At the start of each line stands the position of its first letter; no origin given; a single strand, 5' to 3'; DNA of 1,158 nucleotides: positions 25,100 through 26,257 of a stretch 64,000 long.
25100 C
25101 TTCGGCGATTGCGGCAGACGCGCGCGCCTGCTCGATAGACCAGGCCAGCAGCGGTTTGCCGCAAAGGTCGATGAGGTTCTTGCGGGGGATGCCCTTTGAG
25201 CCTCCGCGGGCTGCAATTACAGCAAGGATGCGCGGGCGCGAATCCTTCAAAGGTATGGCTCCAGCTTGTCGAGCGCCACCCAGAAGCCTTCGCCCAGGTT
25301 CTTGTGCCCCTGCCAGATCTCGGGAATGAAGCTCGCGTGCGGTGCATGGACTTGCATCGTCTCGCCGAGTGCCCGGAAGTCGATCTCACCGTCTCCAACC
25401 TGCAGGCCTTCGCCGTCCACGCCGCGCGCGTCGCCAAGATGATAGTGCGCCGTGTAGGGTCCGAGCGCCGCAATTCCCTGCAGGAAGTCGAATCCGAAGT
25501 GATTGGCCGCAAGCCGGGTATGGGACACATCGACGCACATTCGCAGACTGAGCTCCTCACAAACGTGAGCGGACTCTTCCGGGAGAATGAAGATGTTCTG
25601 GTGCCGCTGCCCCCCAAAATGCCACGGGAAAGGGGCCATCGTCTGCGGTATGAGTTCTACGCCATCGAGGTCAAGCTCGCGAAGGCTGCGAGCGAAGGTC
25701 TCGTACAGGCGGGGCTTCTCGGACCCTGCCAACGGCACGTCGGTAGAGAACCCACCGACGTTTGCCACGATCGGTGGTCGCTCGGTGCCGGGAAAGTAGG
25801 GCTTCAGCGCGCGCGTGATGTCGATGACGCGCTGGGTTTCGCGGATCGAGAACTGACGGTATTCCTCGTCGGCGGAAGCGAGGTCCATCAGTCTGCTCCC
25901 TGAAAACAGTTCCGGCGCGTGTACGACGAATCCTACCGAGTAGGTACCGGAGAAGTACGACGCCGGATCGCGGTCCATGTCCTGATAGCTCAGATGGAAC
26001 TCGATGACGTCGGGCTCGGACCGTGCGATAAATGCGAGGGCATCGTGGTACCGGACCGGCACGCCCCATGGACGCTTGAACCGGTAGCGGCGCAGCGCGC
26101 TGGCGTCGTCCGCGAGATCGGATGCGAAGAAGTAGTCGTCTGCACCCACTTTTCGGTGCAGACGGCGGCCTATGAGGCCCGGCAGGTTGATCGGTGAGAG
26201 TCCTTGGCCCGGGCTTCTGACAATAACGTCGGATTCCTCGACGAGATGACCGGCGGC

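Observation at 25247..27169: NeuB-SAF synthase fused in-frame to a ~290-aa xylose-isomerase-like TIM-barrel domain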

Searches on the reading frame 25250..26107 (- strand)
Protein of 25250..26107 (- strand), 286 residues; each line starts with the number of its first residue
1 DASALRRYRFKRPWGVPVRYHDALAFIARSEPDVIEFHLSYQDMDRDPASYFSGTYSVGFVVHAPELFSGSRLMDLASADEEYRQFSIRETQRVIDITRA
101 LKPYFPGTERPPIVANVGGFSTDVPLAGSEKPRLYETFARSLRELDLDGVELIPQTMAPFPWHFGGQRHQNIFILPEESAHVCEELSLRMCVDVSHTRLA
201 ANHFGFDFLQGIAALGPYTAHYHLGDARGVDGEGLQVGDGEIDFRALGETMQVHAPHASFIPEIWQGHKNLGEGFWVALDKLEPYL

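Call 12: search_solved_structures(query=window:25250-26107:-, max_evalue=1, show_alignments=2)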
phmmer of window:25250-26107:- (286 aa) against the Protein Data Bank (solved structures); distinct sequences matched with E-value up to 1: 1.
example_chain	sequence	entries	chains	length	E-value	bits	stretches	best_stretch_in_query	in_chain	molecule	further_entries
3wqo_A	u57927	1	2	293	0.00081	21.8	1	185-249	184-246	Uncharacterized protein MJ1311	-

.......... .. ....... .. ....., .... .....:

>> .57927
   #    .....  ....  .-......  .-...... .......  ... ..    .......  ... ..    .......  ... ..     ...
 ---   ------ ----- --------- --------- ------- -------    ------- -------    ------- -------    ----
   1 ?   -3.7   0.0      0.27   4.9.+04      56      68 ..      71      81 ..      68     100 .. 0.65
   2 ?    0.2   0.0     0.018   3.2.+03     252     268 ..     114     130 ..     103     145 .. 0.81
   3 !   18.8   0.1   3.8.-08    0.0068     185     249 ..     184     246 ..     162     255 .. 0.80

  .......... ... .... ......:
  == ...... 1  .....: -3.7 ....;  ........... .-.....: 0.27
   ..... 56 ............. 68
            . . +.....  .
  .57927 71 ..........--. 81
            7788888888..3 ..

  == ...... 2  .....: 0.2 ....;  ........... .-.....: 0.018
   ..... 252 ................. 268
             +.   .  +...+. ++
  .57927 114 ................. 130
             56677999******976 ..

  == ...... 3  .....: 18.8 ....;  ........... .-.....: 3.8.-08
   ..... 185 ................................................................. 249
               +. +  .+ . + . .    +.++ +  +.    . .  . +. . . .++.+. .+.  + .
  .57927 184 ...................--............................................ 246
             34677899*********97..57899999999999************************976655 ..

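Call 18: search_protein_representatives(protein=window:25250-26107:-)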
Query: 286 residues. Proteins with E-value up to 0.001 (for the whole library): 831; up to 1e-10: 551; up to 1e-30: 186. The best 150 are listed.
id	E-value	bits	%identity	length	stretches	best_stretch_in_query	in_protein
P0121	4.1e-103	361.0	57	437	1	6-286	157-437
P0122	1.1e-92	326.7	58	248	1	39-284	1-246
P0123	2.8e-89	315.5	48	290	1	8-284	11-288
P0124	1.8e-85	303.1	49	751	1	8-283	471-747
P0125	1.5e-83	296.8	71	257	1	5-183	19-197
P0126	3.3e-82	292.4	46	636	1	4-282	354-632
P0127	1.1e-81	290.6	45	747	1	5-284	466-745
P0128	1.1e-78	280.8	59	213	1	74-285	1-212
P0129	5.5e-77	275.2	46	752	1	6-286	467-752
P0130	1.7e-76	273.6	42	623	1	7-282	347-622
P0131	7.5e-75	268.2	44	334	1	6-285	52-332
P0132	4.4e-71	255.8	45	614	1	8-283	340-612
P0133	4.5e-70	252.5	44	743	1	8-284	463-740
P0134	5.6e-69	248.9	43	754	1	6-284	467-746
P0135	1.2e-66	241.3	41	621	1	7-286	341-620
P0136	2.7e-65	236.9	39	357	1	7-283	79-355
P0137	8.3e-65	235.2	43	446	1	26-284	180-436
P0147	2.6e-61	223.8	41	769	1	9-286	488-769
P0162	4.9e-56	206.4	43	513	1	55-284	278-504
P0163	5.1e-56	206.4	37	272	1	19-284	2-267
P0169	1.8e-53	198.0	39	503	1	13-285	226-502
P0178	6.4e-51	189.6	40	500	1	16-283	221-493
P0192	1.7e-47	178.4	43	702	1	6-217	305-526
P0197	1.1e-45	172.4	39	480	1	9-282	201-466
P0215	2.3e-43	164.8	35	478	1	16-283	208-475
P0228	4.2e-42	160.7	37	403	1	18-282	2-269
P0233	5.9e-42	160.2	35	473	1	14-283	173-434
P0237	4.0e-41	157.5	31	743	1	6-283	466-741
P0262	1.1e-37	146.2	32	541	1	14-283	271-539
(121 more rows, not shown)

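Call 19: search_protein_families(library=pfam, proteins=[P0124, P0127, P0147, P0123, P0131, P0136, P0163, P0130, P0192, P0237], max_evalue=0.001)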
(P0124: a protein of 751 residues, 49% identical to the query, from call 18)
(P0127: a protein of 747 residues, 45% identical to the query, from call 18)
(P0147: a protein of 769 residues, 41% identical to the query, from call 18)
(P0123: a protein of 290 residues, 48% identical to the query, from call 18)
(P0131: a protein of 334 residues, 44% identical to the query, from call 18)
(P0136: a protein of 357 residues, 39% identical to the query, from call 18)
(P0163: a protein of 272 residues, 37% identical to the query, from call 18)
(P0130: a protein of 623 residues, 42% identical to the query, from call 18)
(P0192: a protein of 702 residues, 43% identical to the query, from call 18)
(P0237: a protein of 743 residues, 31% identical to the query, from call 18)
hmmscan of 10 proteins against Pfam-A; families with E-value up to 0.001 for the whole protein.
P0124 (751 aa): 4 families
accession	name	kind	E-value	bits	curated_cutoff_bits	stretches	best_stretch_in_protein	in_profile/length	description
PF03102.20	NeuB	-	7.1e-81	271.7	22.1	1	151-387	1-240/241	NeuB family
PF01261.30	AP_endonuc_2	-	7.2e-20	72.2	31.1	1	491-746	5-246/249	Xylose isomerase-like TIM barrel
PF00571.33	CBS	-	2e-07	31.7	24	1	11-56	11-56/57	CBS domain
PF08666.17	SAF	-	3.3e-06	28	21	1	405-461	2-62/63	SAF domain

P0127 (747 aa): 4 families
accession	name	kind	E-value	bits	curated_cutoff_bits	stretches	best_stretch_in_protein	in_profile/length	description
PF03102.20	NeuB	-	1.5e-73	247.7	22.1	1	151-384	1-238/241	NeuB family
PF01261.30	AP_endonuc_2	-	2.8e-19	70.3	31.1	1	494-727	10-231/249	Xylose isomerase-like TIM barrel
PF08666.17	SAF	-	1.3e-10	42.1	21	1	404-460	3-63/63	SAF domain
PF00571.33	CBS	-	7.2e-08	33.1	24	1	12-55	12-55/57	CBS domain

P0147 (769 aa): 4 families
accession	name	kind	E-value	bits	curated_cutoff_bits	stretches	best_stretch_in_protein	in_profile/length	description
PF03102.20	NeuB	-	1.2e-63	215.2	22.1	1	154-391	1-239/241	NeuB family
PF01261.30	AP_endonuc_2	-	6.1e-14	52.8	31.1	1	529-733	35-219/249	Xylose isomerase-like TIM barrel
PF08666.17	SAF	-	4.3e-08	34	21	1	410-465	3-62/63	SAF domain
PF00571.33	CBS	-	1.7e-05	25.5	24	1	13-57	12-56/57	CBS domain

P0123 (290 aa): 1 family
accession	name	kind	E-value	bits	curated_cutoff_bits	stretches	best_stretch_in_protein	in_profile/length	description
PF01261.30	AP_endonuc_2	-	1e-13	52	31.1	1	64-274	44-234/249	Xylose isomerase-like TIM barrel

P0131 (334 aa): 1 family
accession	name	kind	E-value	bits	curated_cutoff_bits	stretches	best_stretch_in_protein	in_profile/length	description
PF01261.30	AP_endonuc_2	-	2.4e-20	73.7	31.1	1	106-317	43-234/249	Xylose isomerase-like TIM barrel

P0136 (357 aa): 2 families
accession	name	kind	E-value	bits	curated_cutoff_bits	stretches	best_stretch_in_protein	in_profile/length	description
PF01261.30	AP_endonuc_2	-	2.6e-15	57.2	31.1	1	103-346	8-238/249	Xylose isomerase-like TIM barrel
PF08666.17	SAF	-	3.1e-06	28.1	21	1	15-70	3-62/63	SAF domain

P0163 (272 aa): 1 family
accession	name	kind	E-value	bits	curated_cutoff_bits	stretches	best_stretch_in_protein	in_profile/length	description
PF01261.30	AP_endonuc_2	-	1.2e-17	64.9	31.1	1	20-263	21-244/249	Xylose isomerase-like TIM barrel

P0130 (623 aa): 2 families
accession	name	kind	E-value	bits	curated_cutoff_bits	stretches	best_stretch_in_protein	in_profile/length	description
PF03102.20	NeuB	-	5.6e-65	219.6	22.1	1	30-263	1-238/241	NeuB family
PF01261.30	AP_endonuc_2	-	2e-15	57.6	31.1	1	372-608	9-233/249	Xylose isomerase-like TIM barrel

P0192 (702 aa): 3 families
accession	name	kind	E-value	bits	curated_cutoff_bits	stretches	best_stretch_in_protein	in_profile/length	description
PF03102.20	NeuB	-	2.3e-71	240.5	22.1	1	2-222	14-238/241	NeuB family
PF08666.17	SAF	-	1.8e-11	44.9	21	1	241-297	2-62/63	SAF domain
PF01261.30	AP_endonuc_2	-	3.9e-08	33.7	31.1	1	361-506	43-162/249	Xylose isomerase-like TIM barrel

P0237 (743 aa): 3 families
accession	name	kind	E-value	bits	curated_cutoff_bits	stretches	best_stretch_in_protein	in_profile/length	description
PF03102.20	NeuB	-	4.2e-69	233.1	22.1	1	148-385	1-240/241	NeuB family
PF01261.30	AP_endonuc_2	-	5.7e-15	56.1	31.1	1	519-741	43-247/249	Xylose isomerase-like TIM barrel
PF08666.17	SAF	-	3.1e-05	24.9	21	1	405-459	4-62/63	SAF domain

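Call 39: predict_structure(alignment_id=A2)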
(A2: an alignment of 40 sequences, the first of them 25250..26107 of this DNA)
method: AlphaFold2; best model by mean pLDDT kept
length: 286 residues; sequences in the alignment: 40
mean_pLDDT: 95.4   pTM: 0.93
mean pLDDT of the five models: 95.4, 95.3, 95.2, 95.0, 94.7
residues with pLDDT >= 90: 263; 70-90: 16; 50-70: 6; < 50: 1
segments of 3 or more residues with pLDDT < 50: none
pLDDT, mean of each block of 10 residues (from residue 1): 81 97 95 97 94 97 94 95 98 98 97 97 93 98 98 95 75 98 98 98 98 99 97 96 99 98 93 95 98
secondary structure, 60 per line:
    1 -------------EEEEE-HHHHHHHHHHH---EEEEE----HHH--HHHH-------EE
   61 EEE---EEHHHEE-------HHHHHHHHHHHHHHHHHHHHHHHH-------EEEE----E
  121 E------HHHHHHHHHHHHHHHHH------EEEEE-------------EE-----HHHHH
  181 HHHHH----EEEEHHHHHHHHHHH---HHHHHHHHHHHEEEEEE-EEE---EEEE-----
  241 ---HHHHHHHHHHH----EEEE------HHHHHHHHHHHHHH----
elements in order: E14-18 H20-30 E34-38 H48-51 E59-63 H81-104 E112-115 H128-144 E151-155 H176-185 E190-193 H194-204 H208-218 E219-224 E226-228 E232-235 H244-254 E259-262 H269-282

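Call 43: fold_search(model_id=the predicted structure, library=pdb)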
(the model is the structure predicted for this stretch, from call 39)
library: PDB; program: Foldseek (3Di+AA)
matches with E <= 10: 1667; with E <= 0.001: 241
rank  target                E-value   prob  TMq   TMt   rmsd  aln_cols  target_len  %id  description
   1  8xiv                  2.0e-11  1.00  0.60  0.60   6.0       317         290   15  Production of D-psicose (released 2024-12-25)
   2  3wqo_B                6.3e-11  1.00  0.65  0.69   5.0       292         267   20  Crystal structure of D-tagatose 3-epimerase-like protein (released 2014-07-09)
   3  3wqo_A                1.0e-10  1.00  0.65  0.68   4.9       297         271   21  Crystal structure of D-tagatose 3-epimerase-like protein (released 2014-07-09)
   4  8xix                  1.0e-10  1.00  0.62  0.62   5.8       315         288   16  KeDt3e within Co (released 2024-12-25)
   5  3cqj_B                4.5e-10  1.00  0.66  0.68   5.0       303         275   11  Crystal Structure of L-xylulose-5-phosphate 3-epimerase UlaE (form B) complex with Zn2+ (released 2008-11-25)
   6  4xsl_D                5.1e-10  1.00  0.61  0.60   5.9       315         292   14  Crystal strcutre of D-tagatose 3-epimerase C66S from Pseudomonas cichorii in complex with glycerol (released 2016-01-27)
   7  3vnj_A                8.4e-10  1.00  0.61  0.61   5.6       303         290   12  Crystal structures of D-Psicose 3-epimerase with D-psicose from Clostridium cellulolyticum H10 (released 2012-08-01)
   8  3cqi_B                8.9e-10  1.00  0.66  0.68   4.9       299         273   12  Crystal Structure of L-xylulose-5-phosphate 3-epimerase UlaE (form B) complex with sulfate (released 2008-11-25)
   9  3vyl_A                1.5e-09  1.00  0.64  0.62   5.3       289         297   16  Structure of L-ribulose 3-epimerase (released 2013-10-02)
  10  3vnl_A                1.5e-09  1.00  0.63  0.62   5.9       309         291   13  Crystal structures of D-Psicose 3-epimerase with D-tagatose from Clostridium cellulolyticum H10 (released 2012-08-01)
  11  2hk0_A                1.6e-09  1.00  0.58  0.58   6.4       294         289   15  Crystal structure of D-psicose 3-epimerase (DPEase) in the absence of substrate (released 2006-08-29)
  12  4q7i_A                2.2e-09  1.00  0.66  0.63   4.2       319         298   14  Crystal structure of engineered thermostable D-tagatose 3-epimerase PcDTE-Var8 (released 2014-10-22)
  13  4ytr_B                2.2e-09  1.00  0.64  0.62   4.6       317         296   14  Crystal structure of D-tagatose 3-epimerase C66S from Pseudomonas cichorii in complex with 1-deoxy L-tagatose (released 2016-03-23)
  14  4pfh_A                2.3e-09  1.00  0.64  0.61   5.4       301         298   14  Crystal structure of engineered D-tagatose 3-epimerase PcDTE-IDF8 (released 2014-10-22)
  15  4hno                  2.6e-09  1.00  0.65  0.65   4.7       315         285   14  High resolution crystal structure of DNA Apurinic/apyrimidinic (AP) endonuclease IV Nfo from Thermatoga maritima (released 2013-01-23)
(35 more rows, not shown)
